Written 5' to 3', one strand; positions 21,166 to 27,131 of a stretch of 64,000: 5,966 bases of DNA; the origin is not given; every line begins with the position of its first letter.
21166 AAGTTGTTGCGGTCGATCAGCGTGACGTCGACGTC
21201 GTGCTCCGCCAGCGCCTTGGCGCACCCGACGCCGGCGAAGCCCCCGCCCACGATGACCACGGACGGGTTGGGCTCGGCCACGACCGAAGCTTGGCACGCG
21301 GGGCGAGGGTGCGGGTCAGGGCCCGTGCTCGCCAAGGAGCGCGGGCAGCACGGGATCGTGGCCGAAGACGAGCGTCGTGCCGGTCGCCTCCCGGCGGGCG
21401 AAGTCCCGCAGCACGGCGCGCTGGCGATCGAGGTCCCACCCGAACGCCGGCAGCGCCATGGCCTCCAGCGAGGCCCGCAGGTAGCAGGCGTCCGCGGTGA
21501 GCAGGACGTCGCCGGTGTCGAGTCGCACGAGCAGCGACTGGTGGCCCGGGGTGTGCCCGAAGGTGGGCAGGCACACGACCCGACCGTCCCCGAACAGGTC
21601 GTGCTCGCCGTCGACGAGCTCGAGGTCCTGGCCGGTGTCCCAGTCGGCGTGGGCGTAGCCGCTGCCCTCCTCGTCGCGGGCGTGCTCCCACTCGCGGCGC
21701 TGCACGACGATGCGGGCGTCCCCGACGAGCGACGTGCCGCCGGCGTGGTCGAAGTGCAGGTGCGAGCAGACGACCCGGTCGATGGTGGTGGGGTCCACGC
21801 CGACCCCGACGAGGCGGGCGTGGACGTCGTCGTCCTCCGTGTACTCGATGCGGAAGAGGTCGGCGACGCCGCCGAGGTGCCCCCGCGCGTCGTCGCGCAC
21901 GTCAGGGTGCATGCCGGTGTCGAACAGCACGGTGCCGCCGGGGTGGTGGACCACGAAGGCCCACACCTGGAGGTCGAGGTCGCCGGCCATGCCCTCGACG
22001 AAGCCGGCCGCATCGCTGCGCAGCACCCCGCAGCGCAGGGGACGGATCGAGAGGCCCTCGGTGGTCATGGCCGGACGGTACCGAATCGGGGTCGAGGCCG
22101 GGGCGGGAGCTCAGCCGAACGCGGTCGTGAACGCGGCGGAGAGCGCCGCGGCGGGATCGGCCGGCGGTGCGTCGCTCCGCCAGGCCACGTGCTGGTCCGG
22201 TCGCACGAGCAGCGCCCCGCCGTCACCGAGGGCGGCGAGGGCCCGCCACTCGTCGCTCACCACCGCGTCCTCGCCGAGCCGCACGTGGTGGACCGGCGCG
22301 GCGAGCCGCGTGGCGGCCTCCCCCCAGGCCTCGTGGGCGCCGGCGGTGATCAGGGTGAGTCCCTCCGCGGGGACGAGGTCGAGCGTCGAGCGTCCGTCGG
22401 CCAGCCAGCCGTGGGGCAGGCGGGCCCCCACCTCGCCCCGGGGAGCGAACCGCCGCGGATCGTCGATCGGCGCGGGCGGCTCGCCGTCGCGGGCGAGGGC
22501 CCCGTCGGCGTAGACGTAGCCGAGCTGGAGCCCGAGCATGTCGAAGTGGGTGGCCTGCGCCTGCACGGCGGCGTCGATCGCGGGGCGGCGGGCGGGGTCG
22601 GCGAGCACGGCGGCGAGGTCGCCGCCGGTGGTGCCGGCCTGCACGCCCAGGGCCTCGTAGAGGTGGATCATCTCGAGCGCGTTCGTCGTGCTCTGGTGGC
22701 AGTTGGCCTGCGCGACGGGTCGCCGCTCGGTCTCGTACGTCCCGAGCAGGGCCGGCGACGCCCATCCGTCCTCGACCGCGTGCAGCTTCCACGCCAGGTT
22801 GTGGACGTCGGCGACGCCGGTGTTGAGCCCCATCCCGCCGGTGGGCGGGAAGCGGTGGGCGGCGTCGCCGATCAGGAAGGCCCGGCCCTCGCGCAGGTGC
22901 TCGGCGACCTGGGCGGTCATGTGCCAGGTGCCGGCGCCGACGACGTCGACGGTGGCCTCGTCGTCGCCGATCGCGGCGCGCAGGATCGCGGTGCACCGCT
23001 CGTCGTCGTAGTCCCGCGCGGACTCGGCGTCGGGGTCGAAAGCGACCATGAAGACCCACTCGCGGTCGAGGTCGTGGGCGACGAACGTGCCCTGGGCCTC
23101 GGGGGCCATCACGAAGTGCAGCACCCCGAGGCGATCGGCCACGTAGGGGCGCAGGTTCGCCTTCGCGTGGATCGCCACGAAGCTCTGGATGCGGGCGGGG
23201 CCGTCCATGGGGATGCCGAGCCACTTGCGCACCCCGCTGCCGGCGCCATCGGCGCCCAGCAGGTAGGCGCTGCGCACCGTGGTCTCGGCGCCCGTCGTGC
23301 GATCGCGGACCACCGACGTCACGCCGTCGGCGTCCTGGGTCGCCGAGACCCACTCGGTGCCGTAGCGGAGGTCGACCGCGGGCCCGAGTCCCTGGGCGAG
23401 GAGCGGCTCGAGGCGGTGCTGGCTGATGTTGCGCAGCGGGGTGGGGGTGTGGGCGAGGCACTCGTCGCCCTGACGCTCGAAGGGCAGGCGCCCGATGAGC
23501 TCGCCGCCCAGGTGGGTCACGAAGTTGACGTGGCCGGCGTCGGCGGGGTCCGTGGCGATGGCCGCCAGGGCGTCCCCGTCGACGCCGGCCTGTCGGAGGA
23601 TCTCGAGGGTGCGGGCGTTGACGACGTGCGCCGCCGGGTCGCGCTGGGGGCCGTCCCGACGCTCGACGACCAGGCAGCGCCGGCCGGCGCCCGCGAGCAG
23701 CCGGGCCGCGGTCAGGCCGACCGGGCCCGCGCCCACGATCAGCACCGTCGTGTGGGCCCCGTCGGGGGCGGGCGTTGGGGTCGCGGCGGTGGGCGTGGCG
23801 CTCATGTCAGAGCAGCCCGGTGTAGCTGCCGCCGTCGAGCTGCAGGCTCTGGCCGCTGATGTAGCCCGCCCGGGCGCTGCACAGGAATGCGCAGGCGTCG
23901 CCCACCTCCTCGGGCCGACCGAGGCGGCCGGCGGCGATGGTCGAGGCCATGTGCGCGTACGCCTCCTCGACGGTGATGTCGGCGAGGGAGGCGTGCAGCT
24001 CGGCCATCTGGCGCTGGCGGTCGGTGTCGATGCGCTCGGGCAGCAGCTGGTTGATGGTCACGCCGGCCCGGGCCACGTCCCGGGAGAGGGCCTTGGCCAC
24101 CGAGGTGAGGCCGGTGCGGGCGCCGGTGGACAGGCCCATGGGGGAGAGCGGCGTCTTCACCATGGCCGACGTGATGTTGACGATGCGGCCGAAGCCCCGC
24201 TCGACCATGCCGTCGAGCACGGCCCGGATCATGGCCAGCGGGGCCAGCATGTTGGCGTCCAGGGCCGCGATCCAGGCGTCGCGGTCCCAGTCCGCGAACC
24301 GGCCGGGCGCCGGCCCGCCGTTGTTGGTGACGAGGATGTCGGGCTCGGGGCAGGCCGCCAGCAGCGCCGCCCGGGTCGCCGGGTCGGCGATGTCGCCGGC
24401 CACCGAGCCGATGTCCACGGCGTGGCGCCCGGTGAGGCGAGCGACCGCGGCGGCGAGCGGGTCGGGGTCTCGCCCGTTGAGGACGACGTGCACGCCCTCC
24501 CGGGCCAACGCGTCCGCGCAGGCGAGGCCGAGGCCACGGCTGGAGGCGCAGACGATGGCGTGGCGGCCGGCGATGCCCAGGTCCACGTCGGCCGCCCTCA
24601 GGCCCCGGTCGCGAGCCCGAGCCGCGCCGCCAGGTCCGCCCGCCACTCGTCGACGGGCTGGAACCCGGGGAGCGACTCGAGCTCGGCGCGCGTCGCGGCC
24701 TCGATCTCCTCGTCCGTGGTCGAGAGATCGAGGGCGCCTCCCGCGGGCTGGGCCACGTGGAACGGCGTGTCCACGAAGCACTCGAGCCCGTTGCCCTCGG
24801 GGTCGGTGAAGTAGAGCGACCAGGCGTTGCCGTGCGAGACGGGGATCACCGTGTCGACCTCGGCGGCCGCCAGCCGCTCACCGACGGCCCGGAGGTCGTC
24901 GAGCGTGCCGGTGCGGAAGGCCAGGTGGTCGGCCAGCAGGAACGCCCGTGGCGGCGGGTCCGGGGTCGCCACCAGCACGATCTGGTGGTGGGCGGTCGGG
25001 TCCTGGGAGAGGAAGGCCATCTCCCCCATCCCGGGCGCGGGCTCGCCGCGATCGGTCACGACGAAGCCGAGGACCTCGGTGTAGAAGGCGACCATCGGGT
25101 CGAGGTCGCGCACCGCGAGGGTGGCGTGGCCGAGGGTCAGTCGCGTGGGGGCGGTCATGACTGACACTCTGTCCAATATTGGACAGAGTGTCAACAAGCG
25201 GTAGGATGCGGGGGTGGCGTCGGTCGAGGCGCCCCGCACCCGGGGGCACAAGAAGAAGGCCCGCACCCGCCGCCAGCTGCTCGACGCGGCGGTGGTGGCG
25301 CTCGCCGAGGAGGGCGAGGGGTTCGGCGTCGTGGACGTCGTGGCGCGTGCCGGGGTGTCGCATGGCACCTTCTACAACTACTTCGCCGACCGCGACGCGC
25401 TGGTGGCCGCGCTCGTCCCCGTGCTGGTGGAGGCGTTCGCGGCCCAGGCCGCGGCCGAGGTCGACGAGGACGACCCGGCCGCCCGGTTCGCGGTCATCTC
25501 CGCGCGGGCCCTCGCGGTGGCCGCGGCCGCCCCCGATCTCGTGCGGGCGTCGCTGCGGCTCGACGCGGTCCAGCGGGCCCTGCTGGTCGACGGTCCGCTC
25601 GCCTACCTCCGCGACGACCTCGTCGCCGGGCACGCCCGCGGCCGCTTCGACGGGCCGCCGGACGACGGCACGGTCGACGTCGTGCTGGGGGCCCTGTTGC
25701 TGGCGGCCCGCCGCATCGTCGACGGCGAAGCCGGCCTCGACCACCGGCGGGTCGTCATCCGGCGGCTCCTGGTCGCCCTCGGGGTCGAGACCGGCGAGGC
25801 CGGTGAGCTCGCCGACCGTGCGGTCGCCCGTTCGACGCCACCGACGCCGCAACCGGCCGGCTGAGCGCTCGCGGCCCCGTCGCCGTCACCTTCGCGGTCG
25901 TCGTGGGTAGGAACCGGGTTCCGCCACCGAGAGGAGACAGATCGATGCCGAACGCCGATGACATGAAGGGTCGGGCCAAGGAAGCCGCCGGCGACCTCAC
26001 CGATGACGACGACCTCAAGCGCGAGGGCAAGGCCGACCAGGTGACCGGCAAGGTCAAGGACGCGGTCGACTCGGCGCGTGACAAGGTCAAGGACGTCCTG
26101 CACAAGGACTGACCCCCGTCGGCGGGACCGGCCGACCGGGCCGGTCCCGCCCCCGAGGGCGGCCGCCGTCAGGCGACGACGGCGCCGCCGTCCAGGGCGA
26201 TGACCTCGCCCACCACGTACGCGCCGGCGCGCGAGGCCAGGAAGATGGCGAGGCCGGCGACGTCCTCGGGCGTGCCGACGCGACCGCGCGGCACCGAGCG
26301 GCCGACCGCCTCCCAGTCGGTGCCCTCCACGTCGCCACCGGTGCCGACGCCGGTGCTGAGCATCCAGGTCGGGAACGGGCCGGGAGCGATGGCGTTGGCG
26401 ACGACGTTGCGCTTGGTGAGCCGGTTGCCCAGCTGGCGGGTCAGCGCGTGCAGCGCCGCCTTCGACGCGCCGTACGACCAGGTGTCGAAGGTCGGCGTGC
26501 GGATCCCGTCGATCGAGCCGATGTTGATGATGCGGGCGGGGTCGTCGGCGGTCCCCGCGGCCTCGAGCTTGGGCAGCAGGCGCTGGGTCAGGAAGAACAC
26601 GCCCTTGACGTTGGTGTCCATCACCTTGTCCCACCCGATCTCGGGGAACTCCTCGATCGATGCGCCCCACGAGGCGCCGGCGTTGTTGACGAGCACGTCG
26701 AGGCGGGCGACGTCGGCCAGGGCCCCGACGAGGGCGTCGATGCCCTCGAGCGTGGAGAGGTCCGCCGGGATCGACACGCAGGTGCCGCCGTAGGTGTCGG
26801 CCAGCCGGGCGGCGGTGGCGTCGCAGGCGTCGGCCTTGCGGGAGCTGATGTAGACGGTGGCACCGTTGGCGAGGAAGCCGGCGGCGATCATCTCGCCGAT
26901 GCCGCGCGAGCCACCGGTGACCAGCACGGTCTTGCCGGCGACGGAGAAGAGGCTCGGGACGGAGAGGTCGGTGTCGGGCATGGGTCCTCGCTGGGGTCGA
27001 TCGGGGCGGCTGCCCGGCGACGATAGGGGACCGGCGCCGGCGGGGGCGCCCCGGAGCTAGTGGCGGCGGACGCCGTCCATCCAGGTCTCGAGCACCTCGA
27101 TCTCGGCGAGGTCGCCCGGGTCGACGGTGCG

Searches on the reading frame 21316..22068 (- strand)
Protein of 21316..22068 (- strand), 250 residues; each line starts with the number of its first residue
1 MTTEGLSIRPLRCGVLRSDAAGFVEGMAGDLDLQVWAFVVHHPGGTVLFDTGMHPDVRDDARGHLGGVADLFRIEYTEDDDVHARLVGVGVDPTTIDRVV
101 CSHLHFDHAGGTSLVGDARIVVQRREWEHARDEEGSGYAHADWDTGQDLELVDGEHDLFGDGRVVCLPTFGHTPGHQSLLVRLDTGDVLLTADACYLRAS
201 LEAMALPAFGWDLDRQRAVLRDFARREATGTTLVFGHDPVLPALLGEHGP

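Call 60: search_protein_families(library=pfam, proteins=[window:21316-22068:-], max_evalue=0.0001)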
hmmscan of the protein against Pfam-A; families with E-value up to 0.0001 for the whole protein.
window:21316-22068:- (250 aa): 1 family
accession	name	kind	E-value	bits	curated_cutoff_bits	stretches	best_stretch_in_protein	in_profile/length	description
PF00753.33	Lactamase_B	-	1.8e-20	74.1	22.7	1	33-222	4-183/196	Metallo-beta-lactamase superfamily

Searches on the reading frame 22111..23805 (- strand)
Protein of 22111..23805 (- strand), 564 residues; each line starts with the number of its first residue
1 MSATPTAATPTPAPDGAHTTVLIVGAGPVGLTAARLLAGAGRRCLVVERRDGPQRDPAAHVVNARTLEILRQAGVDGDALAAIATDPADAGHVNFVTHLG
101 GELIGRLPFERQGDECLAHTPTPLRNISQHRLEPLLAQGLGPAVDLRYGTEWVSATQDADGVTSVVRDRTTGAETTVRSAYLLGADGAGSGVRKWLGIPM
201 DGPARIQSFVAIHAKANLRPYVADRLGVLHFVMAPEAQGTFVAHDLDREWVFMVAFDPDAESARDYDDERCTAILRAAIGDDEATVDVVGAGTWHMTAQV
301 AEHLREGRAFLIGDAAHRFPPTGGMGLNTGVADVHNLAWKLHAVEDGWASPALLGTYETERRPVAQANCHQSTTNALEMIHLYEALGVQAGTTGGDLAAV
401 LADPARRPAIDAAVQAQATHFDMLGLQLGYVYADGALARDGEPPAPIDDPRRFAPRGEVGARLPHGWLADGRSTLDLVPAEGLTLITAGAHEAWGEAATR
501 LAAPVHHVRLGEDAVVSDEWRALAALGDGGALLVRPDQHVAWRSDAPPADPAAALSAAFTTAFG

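Call 60: search_protein_families(library=pfam, proteins=[window:22111-23805:-], max_evalue=0.0001)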
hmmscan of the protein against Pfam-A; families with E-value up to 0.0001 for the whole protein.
window:22111-23805:- (564 aa): 5 families
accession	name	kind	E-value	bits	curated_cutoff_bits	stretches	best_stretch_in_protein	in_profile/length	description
PF01494.25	FAD_binding_3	-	6e-89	299.1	22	1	19-370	2-347/349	FAD binding domain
PF21274.3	Rng_hyd_C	-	1e-16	61.6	27.5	1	459-564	4-105/107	Aromatic-ring hydroxylase, C-terminal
PF01266.30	DAO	-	3.9e-07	30.4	27.9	1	21-54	2-35/353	FAD dependent oxidoreductase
PF13450.12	NAD_binding_8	-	1e-06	29.4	21.9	1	23-53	1-31/68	NAD(P)-binding Rossmann-like domain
PF07992.20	Pyr_redox_2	-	3.8e-05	23.7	26.1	1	19-79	143-202/291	Pyridine nucleotide-disulphide oxidoreductase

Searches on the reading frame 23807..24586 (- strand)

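Call 73: search_protein_families(library=pfam, proteins=[window:23807-24586:-], max_evalue=0.001)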
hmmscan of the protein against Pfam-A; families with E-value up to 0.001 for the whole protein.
window:23807-24586:- (259 aa): 2 families
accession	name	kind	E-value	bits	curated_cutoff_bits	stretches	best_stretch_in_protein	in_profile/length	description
PF13561.12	adh_short_C2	-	2.8e-37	129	27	1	14-253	3-234/236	Enoyl-(Acyl carrier protein) reductase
PF00106.31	adh_short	-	6.5e-30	104.5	26.6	1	9-194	2-190/195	short chain dehydrogenase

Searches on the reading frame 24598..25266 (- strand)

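Call 73: search_protein_families(library=pfam, proteins=[window:24598-25266:-], max_evalue=0.001)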
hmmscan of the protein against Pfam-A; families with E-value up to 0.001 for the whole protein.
window:24598-25266:- (222 aa): 3 families
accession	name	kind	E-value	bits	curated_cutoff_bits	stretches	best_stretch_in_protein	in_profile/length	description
PF00903.31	Glyoxalase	-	6.7e-20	72.1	20.6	1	45-162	2-120/121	Glyoxalase/Bleomycin resistance protein/Dioxygenase superfamily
PF18029.7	Glyoxalase_6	-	7.7e-06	27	23.6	1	49-161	3-103/106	Glyoxalase-like domain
PF13669.12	Glyoxalase_4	-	0.00098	19.8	27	0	47-138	2-92/109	Glyoxalase/Bleomycin resistance protein/Dioxygenase superfamily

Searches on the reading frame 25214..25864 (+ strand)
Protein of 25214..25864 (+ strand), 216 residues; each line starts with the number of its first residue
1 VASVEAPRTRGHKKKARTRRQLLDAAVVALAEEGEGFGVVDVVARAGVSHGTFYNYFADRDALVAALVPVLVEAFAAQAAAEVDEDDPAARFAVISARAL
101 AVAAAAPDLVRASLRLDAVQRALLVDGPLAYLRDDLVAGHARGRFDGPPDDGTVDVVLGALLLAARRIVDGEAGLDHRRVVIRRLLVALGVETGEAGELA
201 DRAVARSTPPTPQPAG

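Call 73: search_protein_families(library=pfam, proteins=[window:25214-25864:+], max_evalue=0.001)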
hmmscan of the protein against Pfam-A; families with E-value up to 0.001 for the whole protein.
window:25214-25864:+ (216 aa): 1 family
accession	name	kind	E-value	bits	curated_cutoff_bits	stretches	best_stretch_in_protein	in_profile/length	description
PF00440.29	TetR_N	-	1.7e-09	37.7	24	1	22-67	1-47/47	Bacterial regulatory proteins, tetR family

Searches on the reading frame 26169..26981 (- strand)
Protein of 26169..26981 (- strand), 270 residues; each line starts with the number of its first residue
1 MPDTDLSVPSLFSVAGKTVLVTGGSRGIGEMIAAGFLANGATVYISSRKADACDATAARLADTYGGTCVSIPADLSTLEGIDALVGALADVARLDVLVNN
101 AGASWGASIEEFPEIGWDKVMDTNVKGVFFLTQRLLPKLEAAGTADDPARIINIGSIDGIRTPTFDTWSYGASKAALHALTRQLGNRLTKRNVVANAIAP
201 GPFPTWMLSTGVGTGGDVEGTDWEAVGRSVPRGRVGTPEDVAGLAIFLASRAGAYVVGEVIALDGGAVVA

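Call 73: search_protein_families(library=pfam, proteins=[window:26169-26981:-], max_evalue=0.001)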
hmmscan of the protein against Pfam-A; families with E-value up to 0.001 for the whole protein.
window:26169-26981:- (270 aa): 4 families
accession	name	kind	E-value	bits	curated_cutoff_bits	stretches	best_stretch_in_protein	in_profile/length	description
PF13561.12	adh_short_C2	-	2e-47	162.2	27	1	26-266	6-234/236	Enoyl-(Acyl carrier protein) reductase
PF00106.31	adh_short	-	3.9e-45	154.2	26.6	1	17-208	1-187/195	short chain dehydrogenase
PF23441.1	SDR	-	5.1e-10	39.6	27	1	14-268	5-256/258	SDR-like rossmann domain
PF08659.16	KR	-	4.8e-07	30.3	22.6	1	18-137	2-125/180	KR domain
